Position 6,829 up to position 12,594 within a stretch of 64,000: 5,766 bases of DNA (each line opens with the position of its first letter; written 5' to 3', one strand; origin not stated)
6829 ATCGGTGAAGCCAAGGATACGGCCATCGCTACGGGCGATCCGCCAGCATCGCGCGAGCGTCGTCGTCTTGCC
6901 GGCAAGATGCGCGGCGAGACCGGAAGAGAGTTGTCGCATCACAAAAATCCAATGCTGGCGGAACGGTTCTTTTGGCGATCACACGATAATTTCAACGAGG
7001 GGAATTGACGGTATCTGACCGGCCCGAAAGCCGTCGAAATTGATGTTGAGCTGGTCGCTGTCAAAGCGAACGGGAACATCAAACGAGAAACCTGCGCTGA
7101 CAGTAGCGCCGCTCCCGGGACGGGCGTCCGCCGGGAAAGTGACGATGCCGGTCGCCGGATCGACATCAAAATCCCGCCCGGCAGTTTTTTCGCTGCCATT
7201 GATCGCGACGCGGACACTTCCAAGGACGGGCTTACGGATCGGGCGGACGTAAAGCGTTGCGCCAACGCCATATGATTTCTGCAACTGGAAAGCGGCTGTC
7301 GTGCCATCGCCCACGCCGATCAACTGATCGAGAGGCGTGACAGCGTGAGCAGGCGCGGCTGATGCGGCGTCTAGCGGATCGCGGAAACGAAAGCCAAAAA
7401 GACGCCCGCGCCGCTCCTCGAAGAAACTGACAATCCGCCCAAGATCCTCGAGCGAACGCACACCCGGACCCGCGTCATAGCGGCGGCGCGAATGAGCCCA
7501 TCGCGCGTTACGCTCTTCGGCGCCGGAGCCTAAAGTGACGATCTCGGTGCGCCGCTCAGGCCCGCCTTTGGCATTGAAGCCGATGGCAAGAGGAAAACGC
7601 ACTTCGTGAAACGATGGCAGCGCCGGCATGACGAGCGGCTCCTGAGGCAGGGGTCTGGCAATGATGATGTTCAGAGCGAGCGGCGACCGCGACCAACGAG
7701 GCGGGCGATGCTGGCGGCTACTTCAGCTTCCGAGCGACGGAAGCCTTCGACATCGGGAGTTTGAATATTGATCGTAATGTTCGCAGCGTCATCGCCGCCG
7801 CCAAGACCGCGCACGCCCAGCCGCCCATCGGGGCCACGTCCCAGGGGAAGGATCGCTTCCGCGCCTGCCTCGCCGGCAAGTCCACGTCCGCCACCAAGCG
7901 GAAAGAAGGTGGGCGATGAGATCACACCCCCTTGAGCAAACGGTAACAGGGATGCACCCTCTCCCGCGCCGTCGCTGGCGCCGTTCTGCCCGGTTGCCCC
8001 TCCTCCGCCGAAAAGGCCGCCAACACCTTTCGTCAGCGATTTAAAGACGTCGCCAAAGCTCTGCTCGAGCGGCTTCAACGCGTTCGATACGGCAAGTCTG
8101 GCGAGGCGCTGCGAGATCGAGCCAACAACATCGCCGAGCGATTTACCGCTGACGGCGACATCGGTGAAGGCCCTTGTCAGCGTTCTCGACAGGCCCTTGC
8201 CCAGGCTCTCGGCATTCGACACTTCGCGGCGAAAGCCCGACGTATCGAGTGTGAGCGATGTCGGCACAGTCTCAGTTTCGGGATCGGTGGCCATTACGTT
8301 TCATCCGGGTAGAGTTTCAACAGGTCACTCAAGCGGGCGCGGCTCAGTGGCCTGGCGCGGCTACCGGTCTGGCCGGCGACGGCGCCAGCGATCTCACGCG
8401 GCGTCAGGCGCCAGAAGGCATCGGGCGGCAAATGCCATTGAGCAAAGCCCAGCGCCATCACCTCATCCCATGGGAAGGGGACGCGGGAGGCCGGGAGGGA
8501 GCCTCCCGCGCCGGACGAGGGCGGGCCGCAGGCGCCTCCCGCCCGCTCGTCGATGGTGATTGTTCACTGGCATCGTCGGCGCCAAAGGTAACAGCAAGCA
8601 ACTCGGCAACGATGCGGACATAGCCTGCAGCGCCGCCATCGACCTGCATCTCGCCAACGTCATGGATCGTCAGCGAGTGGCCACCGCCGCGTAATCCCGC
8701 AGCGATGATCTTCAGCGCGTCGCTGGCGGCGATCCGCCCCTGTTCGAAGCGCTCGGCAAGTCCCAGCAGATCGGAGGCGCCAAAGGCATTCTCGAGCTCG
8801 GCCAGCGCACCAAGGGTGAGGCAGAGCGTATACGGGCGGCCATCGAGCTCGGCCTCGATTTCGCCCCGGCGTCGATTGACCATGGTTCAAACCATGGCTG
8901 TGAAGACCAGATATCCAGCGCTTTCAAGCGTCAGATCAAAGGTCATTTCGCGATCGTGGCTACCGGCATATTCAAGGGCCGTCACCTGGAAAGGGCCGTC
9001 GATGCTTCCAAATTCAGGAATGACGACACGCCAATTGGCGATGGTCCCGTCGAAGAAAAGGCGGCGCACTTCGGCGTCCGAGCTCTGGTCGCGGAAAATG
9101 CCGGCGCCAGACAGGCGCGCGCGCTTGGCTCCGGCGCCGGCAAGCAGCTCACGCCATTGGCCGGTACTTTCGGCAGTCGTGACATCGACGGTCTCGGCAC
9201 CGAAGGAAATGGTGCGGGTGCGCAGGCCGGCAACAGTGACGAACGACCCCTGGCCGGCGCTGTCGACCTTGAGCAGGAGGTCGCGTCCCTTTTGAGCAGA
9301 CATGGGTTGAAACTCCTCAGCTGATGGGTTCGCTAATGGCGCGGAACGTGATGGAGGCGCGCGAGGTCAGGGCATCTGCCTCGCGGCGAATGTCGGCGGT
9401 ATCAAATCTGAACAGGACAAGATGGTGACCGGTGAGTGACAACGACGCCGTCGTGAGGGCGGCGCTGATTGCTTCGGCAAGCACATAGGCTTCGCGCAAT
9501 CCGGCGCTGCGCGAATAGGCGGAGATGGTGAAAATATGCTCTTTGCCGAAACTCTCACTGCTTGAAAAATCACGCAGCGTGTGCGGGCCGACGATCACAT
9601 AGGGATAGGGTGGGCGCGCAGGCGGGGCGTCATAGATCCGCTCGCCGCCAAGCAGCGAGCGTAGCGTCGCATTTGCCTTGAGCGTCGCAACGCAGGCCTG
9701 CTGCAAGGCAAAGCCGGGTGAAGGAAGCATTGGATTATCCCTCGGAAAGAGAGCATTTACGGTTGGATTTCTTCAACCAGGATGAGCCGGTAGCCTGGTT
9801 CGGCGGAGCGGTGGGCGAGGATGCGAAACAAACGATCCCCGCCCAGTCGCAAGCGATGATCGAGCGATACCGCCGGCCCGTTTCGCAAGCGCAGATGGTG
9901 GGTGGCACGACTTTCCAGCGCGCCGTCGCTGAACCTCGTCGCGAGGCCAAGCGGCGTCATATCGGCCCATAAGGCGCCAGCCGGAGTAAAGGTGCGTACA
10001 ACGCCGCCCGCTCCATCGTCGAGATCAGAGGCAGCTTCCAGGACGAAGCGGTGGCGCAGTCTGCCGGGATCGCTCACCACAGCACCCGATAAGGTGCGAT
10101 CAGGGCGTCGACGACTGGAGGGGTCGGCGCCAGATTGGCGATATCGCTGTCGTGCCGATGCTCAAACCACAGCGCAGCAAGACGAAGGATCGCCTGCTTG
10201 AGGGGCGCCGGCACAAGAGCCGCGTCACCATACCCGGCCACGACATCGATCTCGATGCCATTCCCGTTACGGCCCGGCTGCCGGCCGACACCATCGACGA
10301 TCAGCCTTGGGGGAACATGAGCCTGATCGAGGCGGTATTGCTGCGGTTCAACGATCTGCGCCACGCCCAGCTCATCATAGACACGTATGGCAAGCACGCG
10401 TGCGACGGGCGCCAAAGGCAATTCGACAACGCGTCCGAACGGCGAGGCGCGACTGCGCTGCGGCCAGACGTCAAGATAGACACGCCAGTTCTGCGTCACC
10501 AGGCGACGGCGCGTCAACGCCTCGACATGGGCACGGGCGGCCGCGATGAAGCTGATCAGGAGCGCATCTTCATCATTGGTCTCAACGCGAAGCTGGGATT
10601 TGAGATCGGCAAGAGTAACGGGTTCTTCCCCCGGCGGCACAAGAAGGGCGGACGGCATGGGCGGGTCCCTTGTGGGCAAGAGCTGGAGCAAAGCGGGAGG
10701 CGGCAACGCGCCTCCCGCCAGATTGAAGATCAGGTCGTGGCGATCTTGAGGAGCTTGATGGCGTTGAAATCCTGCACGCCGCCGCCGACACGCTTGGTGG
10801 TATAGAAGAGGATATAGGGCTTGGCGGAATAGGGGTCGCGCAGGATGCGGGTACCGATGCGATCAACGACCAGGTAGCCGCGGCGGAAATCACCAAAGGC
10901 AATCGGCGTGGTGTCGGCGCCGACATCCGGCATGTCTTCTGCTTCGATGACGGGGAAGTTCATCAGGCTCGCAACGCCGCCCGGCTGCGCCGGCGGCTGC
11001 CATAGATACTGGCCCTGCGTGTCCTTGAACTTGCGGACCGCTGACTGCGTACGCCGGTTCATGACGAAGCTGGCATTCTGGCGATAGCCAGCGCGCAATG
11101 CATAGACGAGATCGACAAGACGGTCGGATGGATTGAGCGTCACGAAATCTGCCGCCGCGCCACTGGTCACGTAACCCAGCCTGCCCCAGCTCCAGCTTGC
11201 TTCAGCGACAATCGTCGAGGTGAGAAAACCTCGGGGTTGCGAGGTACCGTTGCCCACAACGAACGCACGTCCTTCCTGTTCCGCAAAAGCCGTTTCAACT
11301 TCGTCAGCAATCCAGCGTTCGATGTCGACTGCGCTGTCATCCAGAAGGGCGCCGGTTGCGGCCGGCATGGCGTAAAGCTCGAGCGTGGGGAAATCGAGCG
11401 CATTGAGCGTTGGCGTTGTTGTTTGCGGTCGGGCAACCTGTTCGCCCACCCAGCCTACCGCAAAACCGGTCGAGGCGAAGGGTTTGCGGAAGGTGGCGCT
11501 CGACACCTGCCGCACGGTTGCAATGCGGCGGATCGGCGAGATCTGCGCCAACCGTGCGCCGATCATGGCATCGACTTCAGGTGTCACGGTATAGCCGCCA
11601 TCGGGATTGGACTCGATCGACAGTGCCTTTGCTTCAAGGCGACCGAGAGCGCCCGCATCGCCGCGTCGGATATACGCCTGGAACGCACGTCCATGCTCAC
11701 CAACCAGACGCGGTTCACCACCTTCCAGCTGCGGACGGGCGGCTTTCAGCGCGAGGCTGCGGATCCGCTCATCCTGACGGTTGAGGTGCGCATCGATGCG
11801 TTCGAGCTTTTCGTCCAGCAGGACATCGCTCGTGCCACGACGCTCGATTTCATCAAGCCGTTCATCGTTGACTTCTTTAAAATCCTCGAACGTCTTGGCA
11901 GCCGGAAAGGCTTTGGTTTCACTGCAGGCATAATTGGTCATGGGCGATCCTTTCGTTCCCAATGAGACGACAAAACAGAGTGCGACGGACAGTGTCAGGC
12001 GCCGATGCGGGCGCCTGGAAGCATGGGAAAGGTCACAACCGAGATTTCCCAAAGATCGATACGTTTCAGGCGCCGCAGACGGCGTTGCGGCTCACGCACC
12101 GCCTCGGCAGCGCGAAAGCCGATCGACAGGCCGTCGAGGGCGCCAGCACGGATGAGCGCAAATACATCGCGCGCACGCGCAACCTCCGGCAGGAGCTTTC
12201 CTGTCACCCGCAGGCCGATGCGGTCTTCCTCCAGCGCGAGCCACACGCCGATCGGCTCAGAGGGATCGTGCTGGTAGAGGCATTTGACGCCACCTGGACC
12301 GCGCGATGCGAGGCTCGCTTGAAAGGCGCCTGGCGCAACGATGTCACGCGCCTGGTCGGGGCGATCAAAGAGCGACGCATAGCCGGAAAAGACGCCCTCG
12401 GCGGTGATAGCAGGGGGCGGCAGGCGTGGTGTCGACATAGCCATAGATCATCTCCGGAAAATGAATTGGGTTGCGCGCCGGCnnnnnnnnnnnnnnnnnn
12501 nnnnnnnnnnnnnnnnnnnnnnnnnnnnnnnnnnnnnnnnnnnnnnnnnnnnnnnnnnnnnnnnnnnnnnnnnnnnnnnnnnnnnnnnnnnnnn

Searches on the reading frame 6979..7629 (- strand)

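Call 73: search_protein_families(library=pfam, proteins=[window:6979-7629:-], max_evalue=0.01)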
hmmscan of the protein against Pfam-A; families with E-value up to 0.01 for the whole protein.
window:6979-7629:- (216 aa): 1 family
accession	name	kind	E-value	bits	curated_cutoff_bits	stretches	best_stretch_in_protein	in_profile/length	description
PF09343.15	DUF2460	-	1.6e-83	279.6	30.4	1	8-214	1-204/205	Conserved hypothetical protein 2217 (DUF2460)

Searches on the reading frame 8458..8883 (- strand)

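Call 73: search_protein_families(library=pfam, proteins=[window:8458-8883:-], max_evalue=0.01)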
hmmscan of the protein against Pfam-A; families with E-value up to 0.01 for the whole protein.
window:8458-8883:- (141 aa): 1 family
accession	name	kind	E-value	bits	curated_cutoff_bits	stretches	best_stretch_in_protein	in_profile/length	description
PF11836.14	Phage_TAC_11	-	1.9e-30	105.2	27.8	1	6-101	1-95/96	Phage tail tube protein, GTA-gp10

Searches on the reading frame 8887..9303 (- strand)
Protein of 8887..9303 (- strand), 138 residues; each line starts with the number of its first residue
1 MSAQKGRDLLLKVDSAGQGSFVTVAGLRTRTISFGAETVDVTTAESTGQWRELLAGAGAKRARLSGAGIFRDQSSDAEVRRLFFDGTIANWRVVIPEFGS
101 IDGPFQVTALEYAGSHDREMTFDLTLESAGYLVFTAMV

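Call 73: search_protein_families(library=pfam, proteins=[window:8887-9303:-], max_evalue=0.01)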
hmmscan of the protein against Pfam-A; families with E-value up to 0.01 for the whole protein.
window:8887-9303:- (138 aa): 1 family
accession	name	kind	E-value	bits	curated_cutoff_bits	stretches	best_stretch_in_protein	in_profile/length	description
PF06199.17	Phage_tail_2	-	5.1e-45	153.2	23.8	1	3-134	1-132/132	Phage tail tube protein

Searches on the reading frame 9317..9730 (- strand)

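Call 73: search_protein_families(library=pfam, proteins=[window:9317-9730:-], max_evalue=0.01)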
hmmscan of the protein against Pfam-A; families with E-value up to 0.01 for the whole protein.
window:9317-9730:- (137 aa): 1 family
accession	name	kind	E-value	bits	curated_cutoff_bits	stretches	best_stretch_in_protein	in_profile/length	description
PF11367.14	Tail_completion_gp17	-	2.3e-29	102.5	24.5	1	12-132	2-122/124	Tail completion protein gp17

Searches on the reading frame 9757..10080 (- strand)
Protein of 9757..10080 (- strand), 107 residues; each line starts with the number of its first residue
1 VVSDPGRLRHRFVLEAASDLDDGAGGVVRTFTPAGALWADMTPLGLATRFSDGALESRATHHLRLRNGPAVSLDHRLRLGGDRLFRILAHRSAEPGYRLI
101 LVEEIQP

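Call 73: search_protein_families(library=pfam, proteins=[window:9757-10080:-], max_evalue=0.01)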
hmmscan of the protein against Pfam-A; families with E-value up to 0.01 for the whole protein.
window:9757-10080:- (107 aa): 1 family
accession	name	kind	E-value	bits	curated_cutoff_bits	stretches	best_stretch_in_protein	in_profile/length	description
PF05521.18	Phage_HCP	-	1.4e-16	61.4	25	1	4-104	2-105/106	Phage head completion protein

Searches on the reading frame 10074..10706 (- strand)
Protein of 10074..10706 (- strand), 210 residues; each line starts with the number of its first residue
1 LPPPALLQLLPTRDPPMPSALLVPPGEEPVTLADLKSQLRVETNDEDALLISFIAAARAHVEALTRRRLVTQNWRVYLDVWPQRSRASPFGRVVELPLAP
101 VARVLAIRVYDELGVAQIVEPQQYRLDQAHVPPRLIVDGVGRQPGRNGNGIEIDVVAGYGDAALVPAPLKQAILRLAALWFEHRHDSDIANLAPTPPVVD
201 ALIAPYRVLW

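Call 73: search_protein_families(library=pfam, proteins=[window:10074-10706:-], max_evalue=0.01)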
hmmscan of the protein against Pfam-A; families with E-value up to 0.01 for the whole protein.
window:10074-10706:- (210 aa): 1 family
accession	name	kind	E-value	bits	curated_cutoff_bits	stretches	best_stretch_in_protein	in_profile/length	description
PF05135.19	Phage_connect_1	-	9.9e-11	42.4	21.2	1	31-70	3-42/101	Phage gp6-like head-tail connector protein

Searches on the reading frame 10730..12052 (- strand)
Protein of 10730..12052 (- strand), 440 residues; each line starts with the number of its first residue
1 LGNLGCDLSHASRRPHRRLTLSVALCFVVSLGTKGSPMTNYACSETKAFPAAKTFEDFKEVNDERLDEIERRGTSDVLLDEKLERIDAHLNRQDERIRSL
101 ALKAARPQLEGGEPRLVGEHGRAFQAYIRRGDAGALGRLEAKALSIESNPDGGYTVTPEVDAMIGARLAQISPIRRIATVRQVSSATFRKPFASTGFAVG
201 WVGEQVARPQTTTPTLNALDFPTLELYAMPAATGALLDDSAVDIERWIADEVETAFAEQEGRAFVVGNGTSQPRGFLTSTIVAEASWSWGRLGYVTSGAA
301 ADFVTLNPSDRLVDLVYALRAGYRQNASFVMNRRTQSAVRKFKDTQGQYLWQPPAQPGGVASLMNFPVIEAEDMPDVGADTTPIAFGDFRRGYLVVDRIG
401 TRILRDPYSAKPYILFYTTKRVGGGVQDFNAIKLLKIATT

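Call 28: search_protein_families(library=pfam, proteins=[window:10730-12052:-], max_evalue=0.001)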
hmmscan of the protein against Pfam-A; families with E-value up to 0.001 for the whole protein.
window:10730-12052:- (440 aa): 1 family
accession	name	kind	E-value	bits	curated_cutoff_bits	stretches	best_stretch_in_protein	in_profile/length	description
PF05065.19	Phage_capsid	-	1.4e-87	294.1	24.2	1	152-437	1-280/280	Phage capsid family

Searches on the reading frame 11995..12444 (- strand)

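Call 73: search_protein_families(library=pfam, proteins=[window:11995-12444:-], max_evalue=0.01)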
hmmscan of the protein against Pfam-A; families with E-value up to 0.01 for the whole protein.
window:11995-12444:- (149 aa): 1 family
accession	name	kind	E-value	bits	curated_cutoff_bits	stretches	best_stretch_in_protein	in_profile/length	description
PF04586.22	Peptidase_S78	-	1.1e-36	126.9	21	1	16-147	14-152/165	Caudovirus prohead serine protease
